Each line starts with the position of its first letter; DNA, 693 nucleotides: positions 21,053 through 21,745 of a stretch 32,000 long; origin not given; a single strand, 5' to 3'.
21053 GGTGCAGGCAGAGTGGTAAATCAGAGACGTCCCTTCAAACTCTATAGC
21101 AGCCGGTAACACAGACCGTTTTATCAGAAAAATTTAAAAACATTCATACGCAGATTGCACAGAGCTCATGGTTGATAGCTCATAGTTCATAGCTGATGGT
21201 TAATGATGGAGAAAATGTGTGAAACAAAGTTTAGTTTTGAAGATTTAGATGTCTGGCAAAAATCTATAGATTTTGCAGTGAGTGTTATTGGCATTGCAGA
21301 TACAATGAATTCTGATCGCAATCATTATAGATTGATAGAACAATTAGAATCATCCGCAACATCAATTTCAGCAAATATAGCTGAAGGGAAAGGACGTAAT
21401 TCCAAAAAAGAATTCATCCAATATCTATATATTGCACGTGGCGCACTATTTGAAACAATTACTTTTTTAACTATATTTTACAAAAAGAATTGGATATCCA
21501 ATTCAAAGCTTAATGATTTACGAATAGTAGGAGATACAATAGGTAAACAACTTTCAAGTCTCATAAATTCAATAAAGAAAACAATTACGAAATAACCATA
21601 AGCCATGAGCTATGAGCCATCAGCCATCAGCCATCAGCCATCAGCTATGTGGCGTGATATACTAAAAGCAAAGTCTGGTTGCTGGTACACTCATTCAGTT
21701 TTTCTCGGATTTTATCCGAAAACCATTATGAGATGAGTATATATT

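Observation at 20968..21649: Avd / 23S-IVS-family four-helix-bundle gene sits exactly in the loop of a 39-bp stem built from heptamer repeats: an IVS-like cassette outside rRNA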

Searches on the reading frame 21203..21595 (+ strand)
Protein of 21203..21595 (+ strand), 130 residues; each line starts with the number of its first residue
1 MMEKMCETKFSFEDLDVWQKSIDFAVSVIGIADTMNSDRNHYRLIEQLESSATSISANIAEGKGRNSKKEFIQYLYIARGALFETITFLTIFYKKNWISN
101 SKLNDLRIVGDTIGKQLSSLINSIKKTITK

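Call 8: search_protein_families(library=pfam, proteins=[window:21203-21595:+], max_evalue=0.01)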
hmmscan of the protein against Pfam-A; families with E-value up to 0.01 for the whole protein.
window:21203-21595:+ (130 aa): 1 family
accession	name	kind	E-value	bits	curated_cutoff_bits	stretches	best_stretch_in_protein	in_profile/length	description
PF05635.17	23S_rRNA_IVP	-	7.8e-29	100.5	33.8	1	13-118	1-105/106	23S rRNA-intervening sequence protein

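Call 13: find_encoding_contigs(protein=window:21203-21595:+, flank=10000, max_places=10)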
Protein window:21203-21595:+ (130 aa): no gene with exactly this product is on record in the collection.

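Call 16: find_encoding_contigs(protein=window:21206-21595:+, flank=10000, max_places=10)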
Protein window:21206-21595:+ (129 aa): no gene with exactly this product is on record in the collection.

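Call 17: find_related_loci(query=window:21203-21595:+, collection=genome_contigs, flank=3000)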
Query window:21203-21595:+ (130 aa) in genome_contigs; peptide patterns used: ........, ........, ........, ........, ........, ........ (x = any residue, [..] = any of these).
192 stretches matched a pattern; 50 encode a relative of the query (tblastn E <= 1e-3); 50 distinct loci.
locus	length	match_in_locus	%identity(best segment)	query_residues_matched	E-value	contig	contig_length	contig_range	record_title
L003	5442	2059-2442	84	1-128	4e-70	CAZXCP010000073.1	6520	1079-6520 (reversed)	MAG TPA_asm: uncultured Ignavibacteriaceae bacterium isolate binchicken_co277_195 genome assembly, contig: NODE_11228_le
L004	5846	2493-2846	55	8-125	4e-43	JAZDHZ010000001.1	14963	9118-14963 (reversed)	MAG: Candidatus Omnitrophota bacterium isolate MEGAHIT-group-0.379 k141_17049904, whole genome shotgun sequence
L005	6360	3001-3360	53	9-128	6e-42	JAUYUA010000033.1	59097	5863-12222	MAG: Lutibacter sp. isolate C8_metabat.bin.53 C8_k141_38404, whole genome shotgun sequence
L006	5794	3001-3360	54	9-128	6e-42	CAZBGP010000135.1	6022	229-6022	MAG TPA_asm: uncultured Lutibacter sp. isolate binchicken_co113_91 genome assembly, contig: NODE_16032_length_6022_cov_4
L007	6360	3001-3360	53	9-128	2e-41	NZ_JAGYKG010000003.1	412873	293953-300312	MAG: Nonlabens sp. isolate M30B61 3, whole genome shotgun sequence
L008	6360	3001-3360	52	9-128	2e-40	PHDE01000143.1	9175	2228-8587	MAG: Bacteroidetes bacterium HGW-Bacteroidetes-3 08E140C01_scaffold_4713, whole genome shotgun sequence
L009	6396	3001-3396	48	1-128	8e-40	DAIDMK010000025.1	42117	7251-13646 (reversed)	MAG TPA_asm: Lutibacter sp. isolate clean449 NODE_25_length_42117_cov_11.408991, whole genome shotgun sequence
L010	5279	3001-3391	88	1-128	6e-53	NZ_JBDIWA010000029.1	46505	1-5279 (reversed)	MAG: Candidatus Kuenenia sp. isolate Bin_40 NODE_382_length_46505_cov_17.215080, whole genome shotgun sequence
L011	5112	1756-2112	52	9-127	8e-39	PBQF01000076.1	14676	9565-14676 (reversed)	MAG: Parcubacteria group bacterium isolate NP996 MHASMcontig_390691, whole genome shotgun sequence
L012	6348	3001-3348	53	9-124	3e-38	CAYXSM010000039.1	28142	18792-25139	MAG TPA_asm: uncultured Rikenellaceae bacterium isolate SRP241326_co1_357 genome assembly, contig: NODE_2591_length_2814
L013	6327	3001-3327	53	20-128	4e-35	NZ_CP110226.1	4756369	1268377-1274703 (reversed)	Algoriphagus halophytocola strain TR-M5 chromosome, complete genome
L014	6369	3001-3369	39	2-125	6e-26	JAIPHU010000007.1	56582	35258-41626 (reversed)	MAG: Candidatus Omnitrophota bacterium isolate Tobar15.5-16.5m-G38 Tobar15-5-16-5m-C255, whole genome shotgun sequence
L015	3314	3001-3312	44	2-106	3e-24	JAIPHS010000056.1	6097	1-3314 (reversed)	MAG: Candidatus Omnitrophota bacterium isolate Tobar15.5-16.5m-G36 Tobar15-5-16-5m-C10054, whole genome shotgun sequence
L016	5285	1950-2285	42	12-126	3e-21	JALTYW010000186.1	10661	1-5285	MAG: Sulfurovum sp. isolate S141_metabat2_scaf2bin.075 S141_NODE_6139_length_10661_cov_1.655402, whole genome shotgun se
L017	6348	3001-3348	42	12-130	5e-21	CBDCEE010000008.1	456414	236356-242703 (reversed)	MAG: Sulfurovaceae bacterium isolate d8b9733b-7bde-4c6a-847d-768f6c9f88b2 genome assembly, contig: ctg86766, whole genom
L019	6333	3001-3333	44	11-125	7e-21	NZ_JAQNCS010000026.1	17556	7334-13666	Deferribacter abyssi strain JR contig00026, whole genome shotgun sequence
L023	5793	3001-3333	41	13-126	3e-19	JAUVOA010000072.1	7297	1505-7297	MAG: Atribacterota bacterium isolate CSMAG_624 CSMAG_624_k141_151490_length_7297_cov_16.6051, whole genome shotgun seque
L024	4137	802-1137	41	13-128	5e-19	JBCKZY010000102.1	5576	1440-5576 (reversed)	Thermodesulfovibrionia bacterium isolate SLM_LV1_0208-G10 Node_102_length_5576_cov_82.323720, whole genome shotgun seque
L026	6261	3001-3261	43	13-100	2e-18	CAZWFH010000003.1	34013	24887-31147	MAG TPA_asm: uncultured Atribacterota bacterium isolate binchicken_co228_37 genome assembly, contig: NODE_1532_length_34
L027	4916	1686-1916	51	14-91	2e-18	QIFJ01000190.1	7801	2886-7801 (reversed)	MAG: Proteobacteria bacterium isolate SZUA-178 Ga0063294_10016910, whole genome shotgun sequence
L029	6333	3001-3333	37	15-126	5e-18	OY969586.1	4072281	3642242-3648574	MAG: Candidatus Aminicenantes bacterium isolate MFD10007.bin.c.2 genome assembly, chromosome: 1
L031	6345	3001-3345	34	11-126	1e-17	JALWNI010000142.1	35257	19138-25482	MAG: Nautiliaceae bacterium isolate M17_metabat2_scaf2bin.246 M17_NODE_710_length_35257_cov_7.564418, whole genome shotg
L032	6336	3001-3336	41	11-126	1e-17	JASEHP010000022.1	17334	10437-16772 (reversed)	MAG: Thermodesulfovibrionales bacterium isolate Yes70-26 NODE_22_length_17334_cov_27.488744, whole genome shotgun sequen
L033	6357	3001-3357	45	10-128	2e-33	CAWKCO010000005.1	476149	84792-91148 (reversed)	MAG: uncultured Cytophagales bacterium isolate MFD03250.bin.1.165 genome assembly, contig: contig_18186, whole genome sh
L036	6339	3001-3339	41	11-126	7e-17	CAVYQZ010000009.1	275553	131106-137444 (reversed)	MAG: Candidatus Aminicenantes bacterium isolate MFD04716.bin.2.288 genome assembly, contig: contig_52756, whole genome s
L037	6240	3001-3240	47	11-91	1e-16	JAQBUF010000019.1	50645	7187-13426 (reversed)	MAG: Nitrospirae bacterium isolate casp150-mb.14 NODE_1741_length_50645_cov_0.635322, whole genome shotgun sequence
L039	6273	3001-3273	44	14-105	2e-16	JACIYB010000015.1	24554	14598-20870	MAG: Syntrophomonadaceae bacterium isolate MAG-67 Syntrophomonadaceae_O3_bin28_Scaffold_15, whole genome shotgun sequenc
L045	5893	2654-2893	44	11-91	1e-15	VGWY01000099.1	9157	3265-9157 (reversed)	MAG: Nitrospira sp. isolate M_DeepCast_200m_m2_046 M_DeepCast_200m_m2_046_Ga0194113_10014296, whole genome shotgun seque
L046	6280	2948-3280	33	14-125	4e-15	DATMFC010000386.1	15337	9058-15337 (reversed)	MAG TPA_asm: Planctomicrobium sp. isolate SMAG_U13452 k141_204919, whole genome shotgun sequence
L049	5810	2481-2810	31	15-125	2e-8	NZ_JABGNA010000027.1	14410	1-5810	Mucilaginibacter sp. SG564 Ga0365344_27, whole genome shotgun sequence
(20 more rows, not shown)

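Call 40: find_homologous_proteins(query=window:21215-21595:+, max_evalue=1e-20)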
Query window:21215-21595:+ (126 aa): 2019 proteins with E <= 1e-20 among 2373 candidates; the best 120 are listed.
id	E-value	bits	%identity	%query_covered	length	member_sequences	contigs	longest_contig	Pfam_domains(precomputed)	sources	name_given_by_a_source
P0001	3.4e-74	264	99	100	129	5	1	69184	PF05635.18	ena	-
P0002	2.9e-66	239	90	100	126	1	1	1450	PF05635.18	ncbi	-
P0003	1.0e-65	237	90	100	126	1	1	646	PF05635.18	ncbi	-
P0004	4.1e-64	232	87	100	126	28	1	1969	PF05635.18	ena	-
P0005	3.7e-63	229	85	100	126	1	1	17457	PF05635.18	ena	-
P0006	3.8e-63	229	86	99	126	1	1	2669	PF05635.18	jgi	jgi:four helix bundle protein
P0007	6.6e-63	228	87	100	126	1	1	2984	PF05635.18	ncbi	-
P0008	1.3e-62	227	86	99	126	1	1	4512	PF05635.18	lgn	-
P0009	1.4e-62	227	85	100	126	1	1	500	PF05635.18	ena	-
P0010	2.5e-62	226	83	100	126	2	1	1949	PF05635.18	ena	-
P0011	2.6e-62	226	86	98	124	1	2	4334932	PF05635.18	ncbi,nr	ncbi:four helix bundle protein [Candidatus Kuenenia stuttgartiensis]|nr:four helix bundle protein [C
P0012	2.8e-62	226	86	98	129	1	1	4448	PF05635.18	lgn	-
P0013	3.0e-62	226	86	98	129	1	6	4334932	PF05635.18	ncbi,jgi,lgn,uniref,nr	ncbi:hypothetical protein KsCSTR_34980 [Candidatus Kuenenia stuttgartiensis]|uniref:Four helix bundl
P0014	4.9e-62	225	85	100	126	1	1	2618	PF05635.18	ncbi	-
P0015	1.7e-61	223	85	98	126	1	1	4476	PF05635.18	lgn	-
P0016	2.0e-61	223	85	98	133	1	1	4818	PF05635.18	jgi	-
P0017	3.9e-61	222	84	100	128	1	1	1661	PF05635.18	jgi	jgi:four helix bundle protein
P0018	1.2e-60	220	83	100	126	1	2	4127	PF05635.18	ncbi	-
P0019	1.3e-60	220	84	98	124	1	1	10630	PF05635.18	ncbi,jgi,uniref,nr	ncbi:four helix bundle protein [uncultured Candidatus Kuenenia sp.]|uniref:four helix bundle protein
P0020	2.1e-60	220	83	100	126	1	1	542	PF05635.18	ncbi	-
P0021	4.2e-60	219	83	98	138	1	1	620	PF05635.18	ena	-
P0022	6.5e-60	218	85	97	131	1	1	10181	PF05635.18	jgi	jgi:four helix bundle protein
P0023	7.4e-60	218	83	98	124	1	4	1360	PF05635.18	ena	-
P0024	1.0e-59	217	83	98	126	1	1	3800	PF05635.18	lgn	-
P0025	1.7e-58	214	87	92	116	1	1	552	PF05635.18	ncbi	-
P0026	2.0e-58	213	81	99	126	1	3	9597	PF05635.18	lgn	-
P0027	2.4e-57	210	81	98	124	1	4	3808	PF05635.18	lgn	-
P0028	2.4e-56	207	84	92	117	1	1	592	PF05635.18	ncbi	-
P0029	3.0e-56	206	79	100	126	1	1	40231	PF05635.18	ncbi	-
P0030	2.6e-55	203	83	91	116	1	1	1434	PF05635.18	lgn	-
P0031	4.8e-54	199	87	89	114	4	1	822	PF05635.18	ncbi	-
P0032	5.6e-51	189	82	87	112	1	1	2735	PF05635.18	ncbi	-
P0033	7.0e-49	183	85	81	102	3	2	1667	PF05635.18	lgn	-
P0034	8.9e-48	179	68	99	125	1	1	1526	PF05635.18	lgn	-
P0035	1.6e-46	175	65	88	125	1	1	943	PF05635.18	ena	-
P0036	3.0e-46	174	69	94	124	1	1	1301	PF05635.18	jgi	-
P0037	5.9e-46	173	68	95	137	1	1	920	PF05635.18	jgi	-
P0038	6.3e-46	173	65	98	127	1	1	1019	PF05635.18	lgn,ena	-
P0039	6.4e-46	173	66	96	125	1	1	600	PF05635.18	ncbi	-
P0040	6.5e-46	173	69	94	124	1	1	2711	PF05635.18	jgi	-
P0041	8.1e-46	173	64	96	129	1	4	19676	PF22296.3,PF05635.18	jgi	jgi:four helix bundle protein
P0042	1.0e-45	172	82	79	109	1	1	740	PF05635.18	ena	-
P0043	1.2e-45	172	65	98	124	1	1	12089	PF05635.18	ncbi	-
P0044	1.4e-45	172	63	100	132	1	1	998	PF05635.18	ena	-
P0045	1.9e-45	172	62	99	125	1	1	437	PF05635.18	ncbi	-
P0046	1.9e-45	171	66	97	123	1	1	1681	PF05635.18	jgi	jgi:four helix bundle protein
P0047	2.2e-45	171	66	97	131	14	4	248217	PF05635.18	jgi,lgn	jgi:four helix bundle protein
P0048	2.5e-45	171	63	98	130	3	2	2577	PF05635.18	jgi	jgi:four helix bundle protein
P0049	3.1e-45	171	62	98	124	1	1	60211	PF05635.18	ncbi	-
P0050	3.4e-45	171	64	98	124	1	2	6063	PF05635.18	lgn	-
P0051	3.4e-45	171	66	92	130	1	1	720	PF05635.18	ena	-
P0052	3.6e-45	171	64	98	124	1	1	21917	PF05635.18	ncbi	ncbi:MAG: four helix bundle protein [Thermodesulfovibrionales bacterium]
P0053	3.6e-45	171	68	94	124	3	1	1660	PF05635.18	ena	-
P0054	3.6e-45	171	66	98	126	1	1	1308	PF05635.18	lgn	-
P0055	3.8e-45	170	62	98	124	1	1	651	PF05635.18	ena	-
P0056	3.9e-45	170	65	95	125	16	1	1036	PF05635.18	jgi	-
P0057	3.9e-45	170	63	99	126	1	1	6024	PF05635.18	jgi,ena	-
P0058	4.0e-45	170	62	98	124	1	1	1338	PF05635.18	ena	-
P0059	4.0e-45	170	64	98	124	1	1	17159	PF05635.18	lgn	-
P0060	4.5e-45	170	65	95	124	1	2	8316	PF05635.18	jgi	-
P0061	4.5e-45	170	64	97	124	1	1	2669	PF05635.18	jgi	jgi:four helix bundle protein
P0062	4.5e-45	170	67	95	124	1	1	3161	PF05635.18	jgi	-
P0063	4.6e-45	170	65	98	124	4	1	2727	PF05635.18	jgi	-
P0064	5.1e-45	170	65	95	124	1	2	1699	PF05635.18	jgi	jgi:four helix bundle protein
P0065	6.3e-45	170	64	95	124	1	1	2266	PF05635.18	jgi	jgi:four helix bundle protein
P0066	6.7e-45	170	66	92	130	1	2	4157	PF05635.18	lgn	-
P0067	7.1e-45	170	65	95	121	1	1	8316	PF05635.18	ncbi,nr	ncbi:MAG: four helix bundle protein [Nitrospira sp.]|nr:four helix bundle protein [Nitrospira sp.]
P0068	7.7e-45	170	62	99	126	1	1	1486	PF05635.18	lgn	-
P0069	8.6e-45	169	62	99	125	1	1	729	PF05635.18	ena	-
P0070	8.8e-45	169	63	98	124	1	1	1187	PF05635.18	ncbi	-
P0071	9.2e-45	169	63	100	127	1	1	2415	PF05635.18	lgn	-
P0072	9.5e-45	169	63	98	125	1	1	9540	PF05635.18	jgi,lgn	-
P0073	9.9e-45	169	62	99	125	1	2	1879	PF05635.18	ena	-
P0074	1.1e-44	169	68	94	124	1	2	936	PF05635.18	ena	-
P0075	1.2e-44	169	62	99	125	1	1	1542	PF05635.18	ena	-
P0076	1.2e-44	169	65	98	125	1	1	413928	PF05635.18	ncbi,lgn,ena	-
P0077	1.2e-44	169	64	95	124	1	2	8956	PF05635.18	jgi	jgi:four helix bundle protein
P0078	1.2e-44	169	63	98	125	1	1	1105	PF05635.18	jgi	jgi:four helix bundle protein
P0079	1.3e-44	169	63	98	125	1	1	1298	PF05635.18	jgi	jgi:four helix bundle protein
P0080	1.3e-44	169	67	94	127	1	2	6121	PF05635.18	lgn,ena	-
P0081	1.4e-44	169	64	95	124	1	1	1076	PF05635.18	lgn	-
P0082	1.4e-44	169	60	98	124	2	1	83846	PF05635.18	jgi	jgi:four helix bundle protein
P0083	1.4e-44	169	64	96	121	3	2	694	PF05635.18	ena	-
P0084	1.4e-44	169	66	95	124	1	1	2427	PF05635.18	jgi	-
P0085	1.5e-44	169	64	96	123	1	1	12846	PF05635.18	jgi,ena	-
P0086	1.5e-44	169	63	100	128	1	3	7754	PF05635.18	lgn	-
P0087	1.5e-44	169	65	97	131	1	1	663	PF05635.18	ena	-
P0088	1.5e-44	169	67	94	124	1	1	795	PF05635.18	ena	-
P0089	1.7e-44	168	64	95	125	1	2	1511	PF05635.18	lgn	-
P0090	1.8e-44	168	64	95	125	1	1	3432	PF05635.18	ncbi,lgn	-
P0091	1.8e-44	168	61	98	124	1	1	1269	PF05635.18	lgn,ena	-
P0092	2.0e-44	168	66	95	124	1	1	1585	PF05635.18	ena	-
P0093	2.0e-44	168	64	94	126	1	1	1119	PF05635.18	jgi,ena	-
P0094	2.1e-44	168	64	96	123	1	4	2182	PF05635.18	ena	-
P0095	2.2e-44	168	67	98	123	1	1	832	PF05635.18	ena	-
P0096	2.3e-44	168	64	97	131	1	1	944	PF05635.18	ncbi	-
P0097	2.3e-44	168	64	96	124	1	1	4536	PF05635.18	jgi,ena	jgi:four helix bundle protein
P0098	2.4e-44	168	65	98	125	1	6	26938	PF05635.18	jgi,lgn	jgi:four helix bundle protein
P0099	2.4e-44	168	63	98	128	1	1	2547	PF05635.18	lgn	-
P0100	2.5e-44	168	63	98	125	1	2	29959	PF05635.18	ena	-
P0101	2.7e-44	168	65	95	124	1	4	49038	PF05635.18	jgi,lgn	jgi:four helix bundle protein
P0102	2.7e-44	168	62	98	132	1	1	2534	PF05635.18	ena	-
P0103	2.7e-44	168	64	96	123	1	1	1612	PF05635.18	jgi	-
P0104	3.0e-44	168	63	98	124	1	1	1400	PF05635.18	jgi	-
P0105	3.0e-44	168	62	98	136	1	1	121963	PF05635.18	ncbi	ncbi:MAG: four helix bundle protein [Nitrospirota bacterium]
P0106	3.3e-44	167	63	98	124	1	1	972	PF05635.18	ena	-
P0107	3.4e-44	167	64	98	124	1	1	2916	PF05635.18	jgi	-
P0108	3.5e-44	167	64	96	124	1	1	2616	PF05635.18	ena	-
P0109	3.6e-44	167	64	94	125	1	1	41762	PF05635.18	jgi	jgi:four helix bundle protein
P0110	3.7e-44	167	62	99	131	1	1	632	PF05635.18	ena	-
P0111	4.0e-44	167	64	97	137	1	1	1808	PF05635.18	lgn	-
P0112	4.2e-44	167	62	97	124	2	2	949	PF05635.18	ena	-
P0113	4.3e-44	167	63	97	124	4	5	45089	PF05635.18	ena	-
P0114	4.3e-44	167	61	98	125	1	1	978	PF05635.18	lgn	-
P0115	4.4e-44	167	62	98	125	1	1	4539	PF05635.18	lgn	-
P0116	4.5e-44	167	64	98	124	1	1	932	PF05635.18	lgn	-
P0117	4.6e-44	167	63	98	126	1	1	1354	PF05635.18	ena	-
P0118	5.3e-44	167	63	95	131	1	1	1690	PF05635.18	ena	-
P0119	5.6e-44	167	63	97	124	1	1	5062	PF05635.18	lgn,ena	-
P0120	5.6e-44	167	64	98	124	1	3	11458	PF05635.18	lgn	-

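Call 41: find_encoding_contigs(protein=P0001, flank=10000, max_places=4)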
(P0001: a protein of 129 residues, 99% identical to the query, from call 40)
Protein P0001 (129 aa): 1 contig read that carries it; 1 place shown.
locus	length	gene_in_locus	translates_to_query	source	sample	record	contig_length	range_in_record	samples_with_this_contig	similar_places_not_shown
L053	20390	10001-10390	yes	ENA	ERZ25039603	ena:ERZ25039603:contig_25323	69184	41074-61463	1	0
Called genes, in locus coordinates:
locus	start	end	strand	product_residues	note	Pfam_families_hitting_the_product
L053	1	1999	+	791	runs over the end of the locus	PF03030:H_PPase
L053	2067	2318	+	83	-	PF13240:Zn_Ribbon_1 (faint), PF12773:DZR (weak)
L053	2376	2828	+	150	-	PF02410:RsfS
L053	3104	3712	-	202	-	PF07998:Peptidase_M54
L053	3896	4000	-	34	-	-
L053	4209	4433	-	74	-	-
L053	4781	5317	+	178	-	PF00155:Aminotran_1_2 (weak)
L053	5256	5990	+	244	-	PF00155:Aminotran_1_2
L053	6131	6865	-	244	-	PF01346:FKBP_N, PF00254:FKBP_C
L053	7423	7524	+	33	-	-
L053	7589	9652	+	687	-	PF14236:DruA, PF25680:Mom (weak), PF13546:DDE_5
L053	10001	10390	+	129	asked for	PF05635:23S_rRNA_IVP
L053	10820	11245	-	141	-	PF00041:fn3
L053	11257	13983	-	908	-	PF21027:Sde0182_C (faint), PF00801:PKD (faint), PF05345:He_PIG, PF17803:Cadherin_4 (faint), PF17963:Big_9, PF18911:PKD_4 (weak), PF17963:Big_9 (weak), PF18911:PKD_4 (weak)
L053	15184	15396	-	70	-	-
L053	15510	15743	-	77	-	PF17803:Cadherin_4, PF17963:Big_9 (weak)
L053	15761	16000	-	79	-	-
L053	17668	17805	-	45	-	-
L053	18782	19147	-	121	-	-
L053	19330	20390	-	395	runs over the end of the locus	PF13439:Glyco_transf_4, PF13579:Glyco_trans_4_4, PF00534:Glycos_transf_1, PF13692:Glyco_trans_1_4, PF13524:Glyco_trans_1_2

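Call 42: find_encoding_contigs(protein=P0013, flank=4000, max_places=6)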
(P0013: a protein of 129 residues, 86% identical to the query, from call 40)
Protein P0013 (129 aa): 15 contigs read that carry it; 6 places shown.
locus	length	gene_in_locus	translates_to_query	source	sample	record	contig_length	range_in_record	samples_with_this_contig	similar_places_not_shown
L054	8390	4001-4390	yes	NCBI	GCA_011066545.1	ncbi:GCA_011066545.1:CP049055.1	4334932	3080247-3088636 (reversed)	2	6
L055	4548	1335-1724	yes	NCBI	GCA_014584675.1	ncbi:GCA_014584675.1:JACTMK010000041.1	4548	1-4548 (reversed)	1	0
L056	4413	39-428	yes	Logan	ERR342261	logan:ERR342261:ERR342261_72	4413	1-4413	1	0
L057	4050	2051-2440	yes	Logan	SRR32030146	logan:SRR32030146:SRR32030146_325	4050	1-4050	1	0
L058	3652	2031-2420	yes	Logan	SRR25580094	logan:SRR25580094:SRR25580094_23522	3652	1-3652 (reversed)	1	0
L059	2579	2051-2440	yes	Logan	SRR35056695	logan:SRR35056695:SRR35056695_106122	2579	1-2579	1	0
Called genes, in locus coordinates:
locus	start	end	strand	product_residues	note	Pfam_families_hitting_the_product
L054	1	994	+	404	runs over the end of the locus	PF13439:Glyco_transf_4, PF00534:Glycos_transf_1, PF13692:Glyco_trans_1_4, PF13524:Glyco_trans_1_2 (weak)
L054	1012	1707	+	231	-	PF13649:Methyltransf_25 (weak), PF08241:Methyltransf_11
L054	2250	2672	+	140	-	-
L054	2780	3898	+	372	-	PF09314:DUF1972 (faint), PF13439:Glyco_transf_4, PF13579:Glyco_trans_4_4, PF20706:GT4-conflict, PF00534:Glycos_transf_1, PF13692:Glyco_trans_1_4, PF13524:Glyco_trans_1_2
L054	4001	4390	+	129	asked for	PF05635:23S_rRNA_IVP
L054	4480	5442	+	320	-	PF00106:adh_short (weak), PF01073:3Beta_HSD, PF01370:Epimerase, PF02719:Polysacc_synt_2, PF04321:RmlD_sub_bind, PF07993:NAD_binding_4 (faint), PF16363:GDP_Man_Dehyd, PF13460:NAD_binding_10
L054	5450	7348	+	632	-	PF00483:NTP_transferase, PF12804:NTP_transf_3, PF08645:PNK3P (faint), PF13242:Hydrolase_like, PF13419:HAD_2 (weak), PF00485:PRK, PF13238:AAA_18 (faint)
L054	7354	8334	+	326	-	PF00288:GHMP_kinases_N, PF08544:GHMP_kinases_C (weak)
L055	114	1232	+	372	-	PF09314:DUF1972 (faint), PF13439:Glyco_transf_4, PF13579:Glyco_trans_4_4, PF20706:GT4-conflict, PF00534:Glycos_transf_1, PF13692:Glyco_trans_1_4, PF13524:Glyco_trans_1_2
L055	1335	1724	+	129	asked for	PF05635:23S_rRNA_IVP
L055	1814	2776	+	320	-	PF00106:adh_short (weak), PF01073:3Beta_HSD, PF01370:Epimerase, PF02719:Polysacc_synt_2, PF04321:RmlD_sub_bind, PF07993:NAD_binding_4 (faint), PF16363:GDP_Man_Dehyd, PF13460:NAD_binding_10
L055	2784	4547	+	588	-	?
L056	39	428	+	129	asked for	PF05635:23S_rRNA_IVP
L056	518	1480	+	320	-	PF00106:adh_short (weak), PF01073:3Beta_HSD, PF01370:Epimerase, PF02719:Polysacc_synt_2, PF04321:RmlD_sub_bind, PF07993:NAD_binding_4 (faint), PF16363:GDP_Man_Dehyd, PF13460:NAD_binding_10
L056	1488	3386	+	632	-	PF00483:NTP_transferase, PF12804:NTP_transf_3, PF08645:PNK3P (faint), PF13242:Hydrolase_like, PF13419:HAD_2 (weak), PF00485:PRK, PF13238:AAA_18 (faint)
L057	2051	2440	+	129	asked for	PF05635:23S_rRNA_IVP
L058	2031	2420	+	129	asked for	PF05635:23S_rRNA_IVP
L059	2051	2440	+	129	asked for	PF05635:23S_rRNA_IVP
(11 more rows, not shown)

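Call 47: search_solved_structures(query=window:21215-21595:+, max_evalue=0.01)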
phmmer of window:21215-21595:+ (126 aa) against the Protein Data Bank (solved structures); distinct sequences matched with E-value up to 0.01: 2.
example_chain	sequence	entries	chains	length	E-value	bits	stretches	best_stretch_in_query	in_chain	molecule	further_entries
2gsc_A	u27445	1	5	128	2.9e-11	46.8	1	8-122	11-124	Putative uncharacterized protein XCC0516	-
2rld_A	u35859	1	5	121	2.2e-08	37.4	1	9-121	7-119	Uncharacterized protein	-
